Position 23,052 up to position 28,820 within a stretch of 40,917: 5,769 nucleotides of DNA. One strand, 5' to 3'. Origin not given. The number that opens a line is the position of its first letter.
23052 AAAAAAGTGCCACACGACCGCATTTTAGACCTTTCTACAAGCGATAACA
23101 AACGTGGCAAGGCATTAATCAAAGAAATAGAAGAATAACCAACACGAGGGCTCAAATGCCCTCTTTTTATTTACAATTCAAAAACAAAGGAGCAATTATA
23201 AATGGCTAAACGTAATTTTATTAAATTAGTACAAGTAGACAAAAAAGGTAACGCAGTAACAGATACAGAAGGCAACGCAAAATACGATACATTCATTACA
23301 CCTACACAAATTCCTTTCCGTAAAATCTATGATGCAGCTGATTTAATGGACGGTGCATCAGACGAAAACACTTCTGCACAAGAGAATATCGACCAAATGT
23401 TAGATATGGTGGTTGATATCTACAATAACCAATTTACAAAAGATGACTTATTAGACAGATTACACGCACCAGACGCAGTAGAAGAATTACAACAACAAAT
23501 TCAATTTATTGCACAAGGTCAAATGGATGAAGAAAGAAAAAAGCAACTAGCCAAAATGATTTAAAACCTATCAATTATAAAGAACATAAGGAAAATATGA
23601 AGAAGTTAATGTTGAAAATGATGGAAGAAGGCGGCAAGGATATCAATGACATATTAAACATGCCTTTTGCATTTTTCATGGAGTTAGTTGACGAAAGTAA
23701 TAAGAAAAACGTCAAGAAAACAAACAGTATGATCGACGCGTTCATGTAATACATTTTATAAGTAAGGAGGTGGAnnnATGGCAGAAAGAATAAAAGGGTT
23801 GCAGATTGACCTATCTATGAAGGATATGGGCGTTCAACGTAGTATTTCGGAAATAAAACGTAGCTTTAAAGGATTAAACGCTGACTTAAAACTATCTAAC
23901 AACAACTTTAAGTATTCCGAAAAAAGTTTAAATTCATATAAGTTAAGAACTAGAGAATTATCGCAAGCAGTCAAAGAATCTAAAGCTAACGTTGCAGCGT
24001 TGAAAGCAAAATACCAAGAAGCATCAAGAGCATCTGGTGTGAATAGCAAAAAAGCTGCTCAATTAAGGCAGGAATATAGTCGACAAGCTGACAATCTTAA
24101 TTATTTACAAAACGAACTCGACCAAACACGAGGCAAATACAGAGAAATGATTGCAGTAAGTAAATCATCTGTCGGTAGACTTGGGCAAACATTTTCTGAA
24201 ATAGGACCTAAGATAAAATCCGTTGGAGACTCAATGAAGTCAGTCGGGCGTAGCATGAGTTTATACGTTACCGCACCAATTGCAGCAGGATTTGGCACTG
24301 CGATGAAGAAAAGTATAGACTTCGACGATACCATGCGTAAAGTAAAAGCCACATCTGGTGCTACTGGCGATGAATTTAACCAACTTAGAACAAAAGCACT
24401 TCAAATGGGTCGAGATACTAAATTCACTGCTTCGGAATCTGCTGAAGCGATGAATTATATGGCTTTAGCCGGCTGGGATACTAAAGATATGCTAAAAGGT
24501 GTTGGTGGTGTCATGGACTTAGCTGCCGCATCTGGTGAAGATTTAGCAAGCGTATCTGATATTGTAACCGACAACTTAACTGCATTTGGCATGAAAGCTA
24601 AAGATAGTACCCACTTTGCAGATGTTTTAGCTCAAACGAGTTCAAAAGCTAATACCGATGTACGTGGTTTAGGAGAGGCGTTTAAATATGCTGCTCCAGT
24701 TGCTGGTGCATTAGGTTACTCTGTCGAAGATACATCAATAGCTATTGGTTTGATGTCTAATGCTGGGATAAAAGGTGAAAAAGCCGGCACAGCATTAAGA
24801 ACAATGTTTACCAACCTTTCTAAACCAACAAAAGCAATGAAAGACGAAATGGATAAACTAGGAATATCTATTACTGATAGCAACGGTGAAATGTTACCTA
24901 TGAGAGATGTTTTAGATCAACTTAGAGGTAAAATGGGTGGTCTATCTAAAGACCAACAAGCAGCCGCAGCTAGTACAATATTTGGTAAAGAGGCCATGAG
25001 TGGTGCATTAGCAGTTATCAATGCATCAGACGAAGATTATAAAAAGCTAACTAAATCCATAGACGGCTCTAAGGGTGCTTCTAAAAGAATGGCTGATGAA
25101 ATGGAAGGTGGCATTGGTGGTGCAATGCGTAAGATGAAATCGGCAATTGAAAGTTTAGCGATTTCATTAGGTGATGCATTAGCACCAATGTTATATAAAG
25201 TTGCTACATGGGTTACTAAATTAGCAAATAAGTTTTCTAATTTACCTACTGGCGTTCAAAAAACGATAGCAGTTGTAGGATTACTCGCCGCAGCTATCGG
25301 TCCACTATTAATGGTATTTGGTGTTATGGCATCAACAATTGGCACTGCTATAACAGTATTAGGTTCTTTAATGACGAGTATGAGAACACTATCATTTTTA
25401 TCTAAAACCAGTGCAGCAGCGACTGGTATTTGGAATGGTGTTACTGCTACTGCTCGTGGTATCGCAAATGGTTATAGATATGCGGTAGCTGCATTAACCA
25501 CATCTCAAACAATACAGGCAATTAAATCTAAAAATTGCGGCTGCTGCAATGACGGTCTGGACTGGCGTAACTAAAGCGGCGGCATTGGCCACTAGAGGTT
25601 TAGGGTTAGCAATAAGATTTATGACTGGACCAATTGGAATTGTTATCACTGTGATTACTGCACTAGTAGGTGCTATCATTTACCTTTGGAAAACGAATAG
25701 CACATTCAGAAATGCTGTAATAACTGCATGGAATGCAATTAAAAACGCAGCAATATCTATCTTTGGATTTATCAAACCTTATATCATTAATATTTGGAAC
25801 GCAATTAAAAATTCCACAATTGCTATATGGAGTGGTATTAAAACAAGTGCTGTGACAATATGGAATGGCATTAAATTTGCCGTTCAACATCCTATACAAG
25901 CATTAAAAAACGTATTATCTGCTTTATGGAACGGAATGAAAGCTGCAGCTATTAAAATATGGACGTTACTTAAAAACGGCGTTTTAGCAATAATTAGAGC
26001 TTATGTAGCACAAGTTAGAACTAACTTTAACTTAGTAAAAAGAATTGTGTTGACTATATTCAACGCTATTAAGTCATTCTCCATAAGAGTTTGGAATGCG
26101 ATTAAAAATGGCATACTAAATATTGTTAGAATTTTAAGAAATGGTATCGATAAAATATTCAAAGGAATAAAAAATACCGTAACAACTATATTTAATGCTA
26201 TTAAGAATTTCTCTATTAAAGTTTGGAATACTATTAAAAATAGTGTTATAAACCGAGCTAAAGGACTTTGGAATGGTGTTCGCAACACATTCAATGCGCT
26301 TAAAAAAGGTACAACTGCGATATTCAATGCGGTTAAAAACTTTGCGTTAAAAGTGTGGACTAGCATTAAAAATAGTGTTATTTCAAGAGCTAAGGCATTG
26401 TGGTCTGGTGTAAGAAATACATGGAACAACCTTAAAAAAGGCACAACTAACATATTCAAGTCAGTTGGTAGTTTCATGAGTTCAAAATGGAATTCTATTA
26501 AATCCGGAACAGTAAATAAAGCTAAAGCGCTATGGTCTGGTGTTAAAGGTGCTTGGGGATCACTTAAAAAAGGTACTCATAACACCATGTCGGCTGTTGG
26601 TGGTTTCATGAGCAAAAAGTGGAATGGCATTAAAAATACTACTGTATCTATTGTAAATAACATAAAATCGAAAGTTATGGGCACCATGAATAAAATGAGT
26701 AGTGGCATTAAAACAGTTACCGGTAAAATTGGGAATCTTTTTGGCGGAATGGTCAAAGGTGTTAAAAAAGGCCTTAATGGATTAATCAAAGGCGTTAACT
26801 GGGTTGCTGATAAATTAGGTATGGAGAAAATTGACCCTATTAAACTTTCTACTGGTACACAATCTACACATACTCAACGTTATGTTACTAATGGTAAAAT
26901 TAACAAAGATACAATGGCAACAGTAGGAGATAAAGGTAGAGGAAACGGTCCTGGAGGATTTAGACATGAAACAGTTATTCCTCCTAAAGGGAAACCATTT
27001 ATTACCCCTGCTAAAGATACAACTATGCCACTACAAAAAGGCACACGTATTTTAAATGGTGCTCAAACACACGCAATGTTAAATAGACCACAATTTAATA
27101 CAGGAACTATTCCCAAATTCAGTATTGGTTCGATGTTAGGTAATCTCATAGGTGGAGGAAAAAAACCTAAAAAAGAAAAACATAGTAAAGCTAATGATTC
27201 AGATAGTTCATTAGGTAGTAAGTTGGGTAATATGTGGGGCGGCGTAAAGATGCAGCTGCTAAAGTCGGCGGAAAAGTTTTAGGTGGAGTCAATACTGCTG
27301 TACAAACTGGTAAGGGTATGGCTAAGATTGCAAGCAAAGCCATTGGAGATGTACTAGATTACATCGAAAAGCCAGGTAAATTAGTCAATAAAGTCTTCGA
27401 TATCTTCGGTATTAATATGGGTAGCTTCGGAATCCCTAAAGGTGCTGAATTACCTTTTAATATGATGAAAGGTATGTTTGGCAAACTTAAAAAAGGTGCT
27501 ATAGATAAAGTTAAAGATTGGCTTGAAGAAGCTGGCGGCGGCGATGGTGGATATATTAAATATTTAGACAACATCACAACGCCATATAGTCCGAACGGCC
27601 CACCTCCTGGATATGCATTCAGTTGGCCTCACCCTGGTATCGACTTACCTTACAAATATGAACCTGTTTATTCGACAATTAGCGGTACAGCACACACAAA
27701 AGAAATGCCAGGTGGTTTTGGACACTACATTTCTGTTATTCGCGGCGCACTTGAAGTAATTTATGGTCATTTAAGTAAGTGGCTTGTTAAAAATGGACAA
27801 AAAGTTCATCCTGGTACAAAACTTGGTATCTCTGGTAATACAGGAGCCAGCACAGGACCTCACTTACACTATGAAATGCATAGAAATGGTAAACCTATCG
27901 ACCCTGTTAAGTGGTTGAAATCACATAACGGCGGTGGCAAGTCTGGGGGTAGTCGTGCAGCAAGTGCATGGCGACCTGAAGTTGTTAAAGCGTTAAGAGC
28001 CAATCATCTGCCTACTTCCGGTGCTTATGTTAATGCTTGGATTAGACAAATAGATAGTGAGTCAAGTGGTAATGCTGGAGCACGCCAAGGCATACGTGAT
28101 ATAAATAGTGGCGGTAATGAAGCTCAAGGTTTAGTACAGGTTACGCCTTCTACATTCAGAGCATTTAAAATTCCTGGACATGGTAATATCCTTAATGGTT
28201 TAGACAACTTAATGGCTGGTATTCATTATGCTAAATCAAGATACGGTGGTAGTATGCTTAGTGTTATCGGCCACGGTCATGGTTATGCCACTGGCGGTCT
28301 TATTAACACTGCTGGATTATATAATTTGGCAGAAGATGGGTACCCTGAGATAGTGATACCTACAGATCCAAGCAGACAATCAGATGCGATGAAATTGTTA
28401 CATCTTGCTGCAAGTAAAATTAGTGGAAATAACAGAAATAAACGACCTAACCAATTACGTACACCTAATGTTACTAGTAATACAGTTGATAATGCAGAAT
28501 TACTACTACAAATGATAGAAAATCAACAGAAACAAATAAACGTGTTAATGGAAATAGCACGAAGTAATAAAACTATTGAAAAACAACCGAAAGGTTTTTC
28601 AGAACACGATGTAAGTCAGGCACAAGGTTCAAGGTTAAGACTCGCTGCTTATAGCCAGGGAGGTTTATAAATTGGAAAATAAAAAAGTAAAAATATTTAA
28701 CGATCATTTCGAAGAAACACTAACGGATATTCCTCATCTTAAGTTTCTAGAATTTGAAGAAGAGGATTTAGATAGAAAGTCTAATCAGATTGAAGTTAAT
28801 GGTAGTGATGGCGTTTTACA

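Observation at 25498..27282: Tape measure protein broken into three reading frames exactly at homopolymer runs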

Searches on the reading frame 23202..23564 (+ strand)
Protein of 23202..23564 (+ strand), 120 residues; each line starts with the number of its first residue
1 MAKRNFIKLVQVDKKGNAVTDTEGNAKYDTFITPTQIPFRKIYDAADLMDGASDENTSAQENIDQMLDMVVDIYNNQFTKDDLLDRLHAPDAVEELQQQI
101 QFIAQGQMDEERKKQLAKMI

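Call 60: search_protein_families(library=pfam, max_evalue=0.01, proteins=[window:23202-23564:+])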
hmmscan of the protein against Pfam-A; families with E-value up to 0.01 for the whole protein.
window:23202-23564:+ (120 aa): 1 family
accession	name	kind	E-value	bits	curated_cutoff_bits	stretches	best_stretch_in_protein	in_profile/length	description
PF23857.1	Phage_TAC_19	-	5.8e-29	100.8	27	1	21-118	12-107/109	Phage tail chaperone protein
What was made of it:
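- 23202..23749 (+): Tail assembly chaperone gene 23202..23564, with a canonical -1 slippery site A_AAA_AAG at 23537-23543 and a -1-frame extension ending at 23749. This is the genuine programmed frameshift of the tail module and serves as context and contrast. Calls 60 (PF23857), 64, 70.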

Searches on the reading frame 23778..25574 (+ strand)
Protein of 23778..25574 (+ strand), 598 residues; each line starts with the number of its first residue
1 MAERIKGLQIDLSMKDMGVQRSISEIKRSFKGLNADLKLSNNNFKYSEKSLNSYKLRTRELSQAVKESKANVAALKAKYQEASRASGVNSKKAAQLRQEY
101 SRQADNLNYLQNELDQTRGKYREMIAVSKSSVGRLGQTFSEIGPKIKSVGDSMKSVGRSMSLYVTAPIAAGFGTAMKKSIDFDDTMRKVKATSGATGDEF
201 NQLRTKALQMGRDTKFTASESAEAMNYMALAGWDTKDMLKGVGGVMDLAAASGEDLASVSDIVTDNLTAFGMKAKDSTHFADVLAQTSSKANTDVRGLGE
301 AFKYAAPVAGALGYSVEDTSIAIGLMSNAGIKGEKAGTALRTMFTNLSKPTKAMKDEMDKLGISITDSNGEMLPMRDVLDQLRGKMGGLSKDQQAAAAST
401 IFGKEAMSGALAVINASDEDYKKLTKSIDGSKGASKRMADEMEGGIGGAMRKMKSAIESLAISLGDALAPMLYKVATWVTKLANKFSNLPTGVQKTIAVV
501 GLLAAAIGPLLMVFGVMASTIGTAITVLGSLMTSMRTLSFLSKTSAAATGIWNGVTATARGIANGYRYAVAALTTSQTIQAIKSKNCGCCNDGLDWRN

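Call 20: find_encoding_contigs(protein=window:23778-25574:+, flank=10000, max_places=10)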
Protein window:23778-25574:+ (598 aa): no gene with exactly this product is on record in the collection.

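Call 21: find_related_loci(query=window:23778-25529:+, collection=genome_contigs, flank=10000)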
Query window:23778-25529:+ (584 aa) in genome_contigs; peptide patterns used: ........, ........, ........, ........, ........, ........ (x = any residue, [..] = any of these).
84 stretches matched a pattern; 2 encode a relative of the query (tblastn E <= 1e-3); 2 distinct loci.
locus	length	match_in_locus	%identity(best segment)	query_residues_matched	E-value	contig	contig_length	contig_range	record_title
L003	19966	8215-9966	96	1-584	0e+0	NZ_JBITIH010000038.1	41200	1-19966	Micromonospora sp. NPDC050417 NPDC050417_58_G12.ctg-0038, whole genome shotgun sequence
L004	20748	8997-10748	96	1-584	0e+0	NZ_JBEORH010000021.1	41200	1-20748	Nocardioides sp. NPDC127503 NPDC127503_77_D1.ctg-0021, whole genome shotgun sequence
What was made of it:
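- Tried and rejected: Both are the same Staphylococcus phage contig sitting inside actinomycete assemblies (call 21).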

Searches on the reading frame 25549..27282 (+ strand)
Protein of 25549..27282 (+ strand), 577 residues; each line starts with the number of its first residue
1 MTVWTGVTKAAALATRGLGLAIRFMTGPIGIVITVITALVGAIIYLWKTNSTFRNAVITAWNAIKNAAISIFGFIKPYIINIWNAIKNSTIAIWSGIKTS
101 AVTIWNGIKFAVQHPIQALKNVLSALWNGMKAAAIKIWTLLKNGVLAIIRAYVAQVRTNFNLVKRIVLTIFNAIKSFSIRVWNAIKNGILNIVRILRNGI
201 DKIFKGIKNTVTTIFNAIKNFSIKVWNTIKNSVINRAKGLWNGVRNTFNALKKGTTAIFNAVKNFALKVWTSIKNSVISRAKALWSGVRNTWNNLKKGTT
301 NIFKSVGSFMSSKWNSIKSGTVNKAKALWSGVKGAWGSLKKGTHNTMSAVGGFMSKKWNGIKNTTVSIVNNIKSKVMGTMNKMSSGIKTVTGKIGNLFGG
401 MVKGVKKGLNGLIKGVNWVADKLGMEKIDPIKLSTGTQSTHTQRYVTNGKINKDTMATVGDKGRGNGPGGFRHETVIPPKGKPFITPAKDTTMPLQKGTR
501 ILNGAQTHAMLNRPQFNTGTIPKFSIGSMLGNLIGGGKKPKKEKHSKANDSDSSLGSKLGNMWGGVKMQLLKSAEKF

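Call 18: find_encoding_contigs(protein=window:25549-27282:+, flank=10000, max_places=10)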
Protein window:25549-27282:+ (577 aa): no gene with exactly this product is on record in the collection.

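Call 67: find_homologous_proteins(query=window:25549-27282:+, max_evalue=1e-50)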
Query window:25549-27282:+ (577 aa): 52 proteins with E <= 1e-50 among 8000 candidates.
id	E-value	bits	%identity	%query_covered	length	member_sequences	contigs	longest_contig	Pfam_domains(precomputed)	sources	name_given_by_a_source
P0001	2.8e-228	778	66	90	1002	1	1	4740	PF10145.15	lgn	-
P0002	1.7e-176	607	53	87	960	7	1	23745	PF04513.18,PF01551.30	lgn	-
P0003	8.2e-168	578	75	66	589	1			-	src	-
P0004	2.1e-142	494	54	78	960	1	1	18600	PF01551.30,PF28479.1,PF01464.26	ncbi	ncbi:peptidoglycan DD-metalloendopeptidase family protein, partial [Staphylococcus petrasii]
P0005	1.0e-139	485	72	58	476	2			-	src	-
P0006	1.6e-131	458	65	54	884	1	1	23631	PF10145.15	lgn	-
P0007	2.4e-124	435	93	41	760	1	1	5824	PF20155.5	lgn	-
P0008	1.2e-123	432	71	51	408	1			-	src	-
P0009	2.5e-120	421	82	42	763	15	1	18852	PF01551.30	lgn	-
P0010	6.7e-117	410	61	54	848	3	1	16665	PF01551.30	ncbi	ncbi:peptidoglycan DD-metalloendopeptidase family protein, partial [Staphylococcus sp. GDX8P113P-1]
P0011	6.4e-109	384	42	83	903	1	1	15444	PF04513.18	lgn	-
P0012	9.5e-107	377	41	70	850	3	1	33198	-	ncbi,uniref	ncbi:hypothetical protein PYH72_13580 (plasmid) [Staphylococcus delphini]|uniref:hypothetical protei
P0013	7.9e-106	373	62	49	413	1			-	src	-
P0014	1.9e-101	359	69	44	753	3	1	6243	PF01551.30,PF01464.26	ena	-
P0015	5.1e-101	358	46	79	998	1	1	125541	PF01551.30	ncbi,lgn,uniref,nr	ncbi:peptidoglycan DD-metalloendopeptidase family protein [Staphylococcus sp. HMSC34B12]|uniref:pept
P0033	2.7e-77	279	56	46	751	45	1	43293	PF01551.30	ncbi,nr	ncbi:peptidoglycan DD-metalloendopeptidase family protein [Staphylococcus epidermidis]|nr:peptidogly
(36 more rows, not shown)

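Call 68: find_encoding_contigs(protein=P0033, flank=6000, max_places=4)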
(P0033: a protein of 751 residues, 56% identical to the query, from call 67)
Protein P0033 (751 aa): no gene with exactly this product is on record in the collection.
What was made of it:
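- Tried and rejected: The look-up of hit P0033 also failed (call 68).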

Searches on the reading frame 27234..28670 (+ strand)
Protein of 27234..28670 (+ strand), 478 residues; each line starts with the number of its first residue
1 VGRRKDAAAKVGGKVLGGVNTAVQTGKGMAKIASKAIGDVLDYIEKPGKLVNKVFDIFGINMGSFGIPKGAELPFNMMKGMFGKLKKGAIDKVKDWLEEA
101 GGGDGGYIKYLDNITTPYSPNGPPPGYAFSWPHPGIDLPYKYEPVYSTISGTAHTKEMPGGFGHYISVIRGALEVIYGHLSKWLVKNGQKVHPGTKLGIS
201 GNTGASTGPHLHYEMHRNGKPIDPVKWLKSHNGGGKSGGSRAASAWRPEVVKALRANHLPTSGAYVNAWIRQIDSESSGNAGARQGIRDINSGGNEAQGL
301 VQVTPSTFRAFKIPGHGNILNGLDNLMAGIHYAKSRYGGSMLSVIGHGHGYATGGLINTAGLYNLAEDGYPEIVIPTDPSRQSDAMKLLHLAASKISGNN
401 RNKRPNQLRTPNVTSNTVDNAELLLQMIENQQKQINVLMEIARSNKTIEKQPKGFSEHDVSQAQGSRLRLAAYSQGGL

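Call 19: find_encoding_contigs(protein=window:27234-28670:+, flank=10000, max_places=10)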
Protein window:27234-28670:+ (478 aa): no gene with exactly this product is on record in the collection.
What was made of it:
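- On Homopolymer sequencing/assembly artefact: The exact products are not on record in any collection (calls 18-20).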
